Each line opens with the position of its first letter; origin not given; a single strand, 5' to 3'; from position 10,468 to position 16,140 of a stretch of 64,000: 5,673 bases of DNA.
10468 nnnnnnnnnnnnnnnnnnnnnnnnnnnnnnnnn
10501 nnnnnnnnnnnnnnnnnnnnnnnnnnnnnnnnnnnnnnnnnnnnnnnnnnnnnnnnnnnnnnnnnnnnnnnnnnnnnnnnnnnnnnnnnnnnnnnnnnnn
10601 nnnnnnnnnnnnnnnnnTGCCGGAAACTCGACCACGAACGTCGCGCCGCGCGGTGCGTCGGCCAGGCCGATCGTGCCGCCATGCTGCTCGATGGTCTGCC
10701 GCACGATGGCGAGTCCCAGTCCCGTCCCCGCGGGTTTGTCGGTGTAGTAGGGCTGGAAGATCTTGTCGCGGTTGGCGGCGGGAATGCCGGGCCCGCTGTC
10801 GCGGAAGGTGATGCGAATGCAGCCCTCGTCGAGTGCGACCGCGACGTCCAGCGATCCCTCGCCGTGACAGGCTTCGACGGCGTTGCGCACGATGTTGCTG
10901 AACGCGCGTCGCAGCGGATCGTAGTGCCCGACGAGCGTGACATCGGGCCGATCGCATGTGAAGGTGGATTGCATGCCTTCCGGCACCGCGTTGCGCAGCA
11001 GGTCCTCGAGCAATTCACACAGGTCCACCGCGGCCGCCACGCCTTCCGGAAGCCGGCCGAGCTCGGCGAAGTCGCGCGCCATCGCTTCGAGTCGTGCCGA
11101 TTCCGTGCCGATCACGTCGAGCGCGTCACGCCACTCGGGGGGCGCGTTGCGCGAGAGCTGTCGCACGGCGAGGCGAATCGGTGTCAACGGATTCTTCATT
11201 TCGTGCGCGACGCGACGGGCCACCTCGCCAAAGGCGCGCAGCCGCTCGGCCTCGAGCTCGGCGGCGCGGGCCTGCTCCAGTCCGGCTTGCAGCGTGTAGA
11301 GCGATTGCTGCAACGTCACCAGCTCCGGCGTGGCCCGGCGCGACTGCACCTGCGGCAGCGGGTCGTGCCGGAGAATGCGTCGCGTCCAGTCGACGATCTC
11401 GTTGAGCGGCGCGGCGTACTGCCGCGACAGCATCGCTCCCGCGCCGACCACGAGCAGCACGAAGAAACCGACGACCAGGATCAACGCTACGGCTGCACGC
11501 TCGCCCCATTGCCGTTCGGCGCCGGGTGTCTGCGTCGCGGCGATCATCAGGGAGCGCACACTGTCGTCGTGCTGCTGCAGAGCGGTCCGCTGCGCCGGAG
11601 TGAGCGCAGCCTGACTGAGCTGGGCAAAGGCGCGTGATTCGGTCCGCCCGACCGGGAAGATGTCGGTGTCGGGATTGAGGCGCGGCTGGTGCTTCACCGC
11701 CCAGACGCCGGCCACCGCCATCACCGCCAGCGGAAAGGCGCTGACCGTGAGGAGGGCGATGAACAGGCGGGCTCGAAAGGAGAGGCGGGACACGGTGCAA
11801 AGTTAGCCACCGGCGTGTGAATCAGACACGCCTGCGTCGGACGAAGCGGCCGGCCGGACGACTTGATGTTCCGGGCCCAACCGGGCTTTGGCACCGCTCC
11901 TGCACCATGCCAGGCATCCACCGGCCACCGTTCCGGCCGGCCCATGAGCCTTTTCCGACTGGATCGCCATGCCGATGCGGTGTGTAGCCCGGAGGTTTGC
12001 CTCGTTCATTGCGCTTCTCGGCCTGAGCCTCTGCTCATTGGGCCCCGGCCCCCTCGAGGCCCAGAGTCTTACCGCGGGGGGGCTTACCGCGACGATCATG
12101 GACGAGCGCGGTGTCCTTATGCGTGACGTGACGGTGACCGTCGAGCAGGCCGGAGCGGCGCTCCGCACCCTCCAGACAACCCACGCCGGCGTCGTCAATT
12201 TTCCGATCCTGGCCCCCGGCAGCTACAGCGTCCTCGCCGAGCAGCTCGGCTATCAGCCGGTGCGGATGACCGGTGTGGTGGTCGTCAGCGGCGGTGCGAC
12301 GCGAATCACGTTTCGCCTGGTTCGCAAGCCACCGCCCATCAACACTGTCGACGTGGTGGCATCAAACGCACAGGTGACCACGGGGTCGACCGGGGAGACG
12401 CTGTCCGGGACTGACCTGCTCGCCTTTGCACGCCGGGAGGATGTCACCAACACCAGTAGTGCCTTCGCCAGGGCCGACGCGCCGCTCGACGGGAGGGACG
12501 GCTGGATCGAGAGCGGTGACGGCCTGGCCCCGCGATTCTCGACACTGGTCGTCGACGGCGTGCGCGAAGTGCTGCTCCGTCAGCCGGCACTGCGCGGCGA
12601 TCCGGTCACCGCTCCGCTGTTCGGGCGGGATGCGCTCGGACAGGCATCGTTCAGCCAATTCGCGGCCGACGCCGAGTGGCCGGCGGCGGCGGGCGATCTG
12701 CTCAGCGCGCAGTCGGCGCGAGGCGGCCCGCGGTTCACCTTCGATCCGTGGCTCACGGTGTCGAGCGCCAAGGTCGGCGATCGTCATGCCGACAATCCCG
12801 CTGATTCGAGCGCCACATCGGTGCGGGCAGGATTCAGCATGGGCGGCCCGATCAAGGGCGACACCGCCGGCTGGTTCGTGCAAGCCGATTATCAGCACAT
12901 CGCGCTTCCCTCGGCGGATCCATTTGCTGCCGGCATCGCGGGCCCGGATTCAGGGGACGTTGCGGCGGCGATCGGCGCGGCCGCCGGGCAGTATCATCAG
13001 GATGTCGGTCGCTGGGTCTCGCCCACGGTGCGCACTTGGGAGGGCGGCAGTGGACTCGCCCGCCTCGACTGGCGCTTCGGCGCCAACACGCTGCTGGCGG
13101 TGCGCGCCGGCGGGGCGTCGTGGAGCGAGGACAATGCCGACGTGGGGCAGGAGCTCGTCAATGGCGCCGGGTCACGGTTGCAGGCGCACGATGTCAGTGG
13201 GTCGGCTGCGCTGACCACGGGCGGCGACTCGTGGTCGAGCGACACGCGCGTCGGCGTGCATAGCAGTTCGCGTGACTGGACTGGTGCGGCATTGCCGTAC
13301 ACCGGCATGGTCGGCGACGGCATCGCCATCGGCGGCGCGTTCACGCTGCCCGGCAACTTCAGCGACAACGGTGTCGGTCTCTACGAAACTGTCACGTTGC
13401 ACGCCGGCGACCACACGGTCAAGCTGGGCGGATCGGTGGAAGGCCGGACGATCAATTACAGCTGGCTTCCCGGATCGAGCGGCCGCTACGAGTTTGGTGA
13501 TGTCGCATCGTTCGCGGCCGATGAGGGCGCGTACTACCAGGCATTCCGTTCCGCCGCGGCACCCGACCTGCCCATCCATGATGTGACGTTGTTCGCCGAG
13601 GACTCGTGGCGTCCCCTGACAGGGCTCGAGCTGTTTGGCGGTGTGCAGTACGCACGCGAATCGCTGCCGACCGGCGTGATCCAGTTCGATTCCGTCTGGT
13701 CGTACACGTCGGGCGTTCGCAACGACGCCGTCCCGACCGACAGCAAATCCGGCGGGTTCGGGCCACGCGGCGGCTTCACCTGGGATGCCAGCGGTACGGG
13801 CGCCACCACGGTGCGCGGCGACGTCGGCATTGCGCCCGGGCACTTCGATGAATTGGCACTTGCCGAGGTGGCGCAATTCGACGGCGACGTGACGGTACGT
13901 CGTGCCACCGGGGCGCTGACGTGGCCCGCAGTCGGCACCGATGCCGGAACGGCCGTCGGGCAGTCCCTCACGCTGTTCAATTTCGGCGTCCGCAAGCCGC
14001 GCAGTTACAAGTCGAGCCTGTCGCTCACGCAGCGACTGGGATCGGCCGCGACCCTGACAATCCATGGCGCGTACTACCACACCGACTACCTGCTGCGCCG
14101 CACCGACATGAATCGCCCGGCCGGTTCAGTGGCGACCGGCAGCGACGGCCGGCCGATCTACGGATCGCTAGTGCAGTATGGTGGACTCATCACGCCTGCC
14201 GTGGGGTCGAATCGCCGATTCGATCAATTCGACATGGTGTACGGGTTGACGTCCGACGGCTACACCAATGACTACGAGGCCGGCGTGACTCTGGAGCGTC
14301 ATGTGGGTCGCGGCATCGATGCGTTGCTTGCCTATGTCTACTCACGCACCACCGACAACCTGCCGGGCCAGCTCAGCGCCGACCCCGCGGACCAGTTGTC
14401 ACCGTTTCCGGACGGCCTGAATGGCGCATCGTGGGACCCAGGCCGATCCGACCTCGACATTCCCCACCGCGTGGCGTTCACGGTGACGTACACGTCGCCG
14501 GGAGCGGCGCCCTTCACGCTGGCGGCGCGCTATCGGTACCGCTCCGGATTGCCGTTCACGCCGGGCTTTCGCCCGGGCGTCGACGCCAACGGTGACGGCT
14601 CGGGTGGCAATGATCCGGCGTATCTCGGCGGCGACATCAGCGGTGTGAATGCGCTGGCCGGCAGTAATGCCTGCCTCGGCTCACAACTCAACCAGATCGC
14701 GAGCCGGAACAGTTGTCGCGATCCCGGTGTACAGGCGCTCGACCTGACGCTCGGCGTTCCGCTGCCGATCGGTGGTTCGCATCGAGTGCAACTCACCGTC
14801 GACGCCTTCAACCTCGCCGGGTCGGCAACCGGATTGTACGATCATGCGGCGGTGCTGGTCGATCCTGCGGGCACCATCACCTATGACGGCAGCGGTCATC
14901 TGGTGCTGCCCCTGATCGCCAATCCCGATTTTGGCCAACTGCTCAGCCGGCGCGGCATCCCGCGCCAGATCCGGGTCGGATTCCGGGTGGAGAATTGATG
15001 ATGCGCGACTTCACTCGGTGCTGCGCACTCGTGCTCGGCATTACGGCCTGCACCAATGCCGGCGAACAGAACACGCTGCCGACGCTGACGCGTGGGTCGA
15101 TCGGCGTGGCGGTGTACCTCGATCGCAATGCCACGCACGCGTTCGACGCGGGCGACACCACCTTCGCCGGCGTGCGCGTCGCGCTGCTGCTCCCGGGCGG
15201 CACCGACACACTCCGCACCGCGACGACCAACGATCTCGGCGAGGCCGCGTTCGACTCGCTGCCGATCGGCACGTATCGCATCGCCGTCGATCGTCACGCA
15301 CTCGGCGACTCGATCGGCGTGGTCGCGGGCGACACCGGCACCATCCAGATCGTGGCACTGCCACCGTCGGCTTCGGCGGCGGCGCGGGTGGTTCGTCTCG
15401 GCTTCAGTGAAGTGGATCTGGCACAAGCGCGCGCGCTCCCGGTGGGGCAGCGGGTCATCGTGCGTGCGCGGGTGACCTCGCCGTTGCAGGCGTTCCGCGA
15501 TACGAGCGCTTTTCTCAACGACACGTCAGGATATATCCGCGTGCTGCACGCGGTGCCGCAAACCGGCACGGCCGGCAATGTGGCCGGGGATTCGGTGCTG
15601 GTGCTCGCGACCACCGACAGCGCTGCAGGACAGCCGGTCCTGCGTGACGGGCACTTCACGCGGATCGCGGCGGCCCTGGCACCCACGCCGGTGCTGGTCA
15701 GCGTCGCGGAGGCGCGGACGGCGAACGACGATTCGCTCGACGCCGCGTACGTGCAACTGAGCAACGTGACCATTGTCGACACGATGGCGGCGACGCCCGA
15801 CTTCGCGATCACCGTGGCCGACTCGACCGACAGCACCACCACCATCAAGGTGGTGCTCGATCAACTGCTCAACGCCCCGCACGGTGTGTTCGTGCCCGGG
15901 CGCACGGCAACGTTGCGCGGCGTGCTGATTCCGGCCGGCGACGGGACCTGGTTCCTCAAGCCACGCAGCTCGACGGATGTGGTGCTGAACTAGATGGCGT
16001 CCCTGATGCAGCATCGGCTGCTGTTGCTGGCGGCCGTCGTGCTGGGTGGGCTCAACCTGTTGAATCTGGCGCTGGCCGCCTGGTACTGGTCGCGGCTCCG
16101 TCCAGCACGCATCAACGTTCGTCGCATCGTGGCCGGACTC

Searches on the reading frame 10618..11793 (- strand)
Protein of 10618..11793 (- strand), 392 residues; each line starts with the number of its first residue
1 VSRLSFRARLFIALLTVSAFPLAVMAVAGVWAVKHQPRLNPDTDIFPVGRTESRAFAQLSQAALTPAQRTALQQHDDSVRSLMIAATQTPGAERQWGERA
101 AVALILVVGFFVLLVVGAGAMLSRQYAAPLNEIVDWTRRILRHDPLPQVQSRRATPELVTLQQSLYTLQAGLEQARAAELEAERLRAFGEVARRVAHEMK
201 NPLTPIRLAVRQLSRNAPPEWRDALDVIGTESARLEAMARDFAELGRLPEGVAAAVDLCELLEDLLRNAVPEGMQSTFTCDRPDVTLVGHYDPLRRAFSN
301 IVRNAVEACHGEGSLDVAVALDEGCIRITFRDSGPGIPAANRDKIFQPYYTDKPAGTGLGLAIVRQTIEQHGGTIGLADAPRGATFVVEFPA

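Call 93: search_protein_families(library=pfam, proteins=[window:10618-11793:-], max_evalue=0.001)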
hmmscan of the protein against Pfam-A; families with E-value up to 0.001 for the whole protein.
window:10618-11793:- (392 aa): 4 families
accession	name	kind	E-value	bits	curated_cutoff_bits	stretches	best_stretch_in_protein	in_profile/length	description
PF02518.31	HATPase_c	-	5.3e-25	88.5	26.4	1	291-391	3-108/111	Histidine kinase-, DNA gyrase B-, and HSP90-like ATPase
PF00512.31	HisKA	-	2.9e-10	40.5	26.9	1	190-250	4-65/66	His Kinase A (phospho-acceptor) domain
PF13581.12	HATPase_c_2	-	0.00046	20.6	27.4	1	297-367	39-108/127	Histidine kinase-like ATPase domain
PF14501.12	HATPase_c_5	-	0.00057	20.2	22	0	295-377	7-88/102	GHKL domain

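Call 94: search_protein_families(library=ncbifam, proteins=[window:10618-11793:-], max_evalue=0.00001)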
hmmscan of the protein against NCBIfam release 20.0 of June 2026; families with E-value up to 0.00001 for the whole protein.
window:10618-11793:- (392 aa): 69 families (the best 25 are shown)
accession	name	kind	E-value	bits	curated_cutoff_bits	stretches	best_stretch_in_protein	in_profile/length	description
NF008468.0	PRK11360.1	equivalog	1e-37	129.9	646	1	181-391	389-607/616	two-component system sensor histidine kinase AtoS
NF007688.0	PRK10364.1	equivalog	4.4e-33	114.7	479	1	182-391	234-450/460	two-component system sensor histidine kinase ZraS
NF007007.0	PRK09470.1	equivalog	6.8e-28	97.8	486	1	195-383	252-449/463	envelope stress sensor histidine kinase CpxA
TIGR01386.1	cztS_silS_copS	subfamily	2.4e-27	96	292.55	1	61-391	125-457/457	heavy metal sensor histidine kinase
NF058527.1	HistKinChvGCaul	equivalog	4e-27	95.2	740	1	155-391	275-532/535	two-component sensor histidine kinase ChvG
NF010411.0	PRK13837.1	equivalog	1.2e-26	93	647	1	181-391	443-674/828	two-component system VirA-like sensor kinase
NF008312.0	PRK11100.1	equivalog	3.5e-26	92.1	356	1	110-385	190-467/477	two-component system sensor histidine kinase CreC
TIGR02916.1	PEP_his_kin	equivalog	1.1e-25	90.3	300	1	174-391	459-679/679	XrtA/PEP-CTERM system histidine kinase PrsK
TIGR02966.1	phoR_proteo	equivalog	1.3e-24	86.9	334.2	1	194-390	120-333/333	phosphate regulon sensor histidine kinase PhoR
NF047496.1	HK_LIC11548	equivalog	2.4e-24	86.1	750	1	100-391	275-588/589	LIC_11548 family sensor histidine kinase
NF033091.0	HK_VanS_ACDEFG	equivalog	2.4e-24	86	400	1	110-390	3-292/293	vancomycin resistance histidine kinase VanS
NF046044.1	PnpS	equivalog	1.8e-23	83.2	400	1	195-391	177-390/390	two-component system histidine kinase PnpS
NF007004.0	PRK09467.1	equivalog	9.1e-23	80.8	415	1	103-384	157-427/440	two-component system sensor histidine kinase EnvZ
NF053867.1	SprKinKinDBac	equivalog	1e-21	77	775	1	172-391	271-496/500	sporulation kinase KinD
NF040691.1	MtrAB_MtrB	equivalog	3.6e-20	72.5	450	1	104-391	189-491/507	MtrAB system histidine kinase MtrB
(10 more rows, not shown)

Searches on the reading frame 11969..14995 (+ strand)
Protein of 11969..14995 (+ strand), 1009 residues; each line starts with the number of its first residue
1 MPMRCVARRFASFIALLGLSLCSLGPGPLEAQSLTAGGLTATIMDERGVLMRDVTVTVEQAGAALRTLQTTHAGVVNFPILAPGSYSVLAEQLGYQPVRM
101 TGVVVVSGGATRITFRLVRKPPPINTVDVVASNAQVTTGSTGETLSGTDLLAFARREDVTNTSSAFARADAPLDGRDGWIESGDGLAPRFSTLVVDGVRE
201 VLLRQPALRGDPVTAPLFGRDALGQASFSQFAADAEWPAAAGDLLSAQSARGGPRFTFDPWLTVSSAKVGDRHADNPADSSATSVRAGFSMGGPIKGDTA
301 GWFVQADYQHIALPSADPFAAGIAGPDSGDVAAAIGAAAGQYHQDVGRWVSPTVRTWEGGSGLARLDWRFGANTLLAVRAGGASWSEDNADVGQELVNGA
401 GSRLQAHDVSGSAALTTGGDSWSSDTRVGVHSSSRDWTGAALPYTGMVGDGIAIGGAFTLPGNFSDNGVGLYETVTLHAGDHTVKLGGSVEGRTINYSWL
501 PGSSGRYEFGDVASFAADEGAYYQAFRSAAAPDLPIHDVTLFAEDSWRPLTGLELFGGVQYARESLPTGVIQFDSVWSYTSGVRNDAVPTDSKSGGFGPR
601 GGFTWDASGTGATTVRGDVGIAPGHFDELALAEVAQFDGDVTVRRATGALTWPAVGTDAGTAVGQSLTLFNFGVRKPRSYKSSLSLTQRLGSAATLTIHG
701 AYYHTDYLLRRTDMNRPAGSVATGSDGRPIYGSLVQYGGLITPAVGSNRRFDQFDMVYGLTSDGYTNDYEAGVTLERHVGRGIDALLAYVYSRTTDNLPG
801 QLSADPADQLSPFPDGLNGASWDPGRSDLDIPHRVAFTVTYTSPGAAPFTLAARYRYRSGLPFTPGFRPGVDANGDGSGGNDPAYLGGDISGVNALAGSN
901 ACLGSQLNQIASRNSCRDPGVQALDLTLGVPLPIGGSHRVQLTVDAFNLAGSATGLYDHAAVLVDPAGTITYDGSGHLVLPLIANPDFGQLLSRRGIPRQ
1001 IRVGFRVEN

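Call 14: search_protein_families(library=pfam, proteins=[window:11969-14995:+], max_evalue=0.01)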
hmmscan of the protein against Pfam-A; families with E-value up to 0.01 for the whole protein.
window:11969-14995:+ (1009 aa): 2 families
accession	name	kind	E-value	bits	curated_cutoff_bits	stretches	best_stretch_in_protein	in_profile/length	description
PF25183.1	OMP_b-brl_4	-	1.6e-35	123.2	30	1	424-950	220-806/838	Outer membrane beta barrel domain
PF13620.12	CarboxypepD_reg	-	1.1e-09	38.9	32.3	1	39-117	2-81/82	Carboxypeptidase regulatory-like domain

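Call 94: search_protein_families(library=ncbifam, proteins=[window:11969-14995:+], max_evalue=0.00001)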
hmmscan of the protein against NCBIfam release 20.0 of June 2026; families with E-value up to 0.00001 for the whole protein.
window:11969-14995:+ (1009 aa): 0 families

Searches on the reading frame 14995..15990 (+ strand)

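Call 14: search_protein_families(library=pfam, proteins=[window:14995-15990:+], max_evalue=0.01)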
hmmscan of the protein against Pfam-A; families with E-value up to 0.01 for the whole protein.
window:14995-15990:+ (332 aa): 2 families
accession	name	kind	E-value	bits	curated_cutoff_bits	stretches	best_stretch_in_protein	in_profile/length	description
PF17210.9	SdrD_B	-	3.6e-08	34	29.7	1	35-100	2-66/112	SdrD B-like domain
PF13620.12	CarboxypepD_reg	-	0.00021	22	32.3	1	52-116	9-76/82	Carboxypeptidase regulatory-like domain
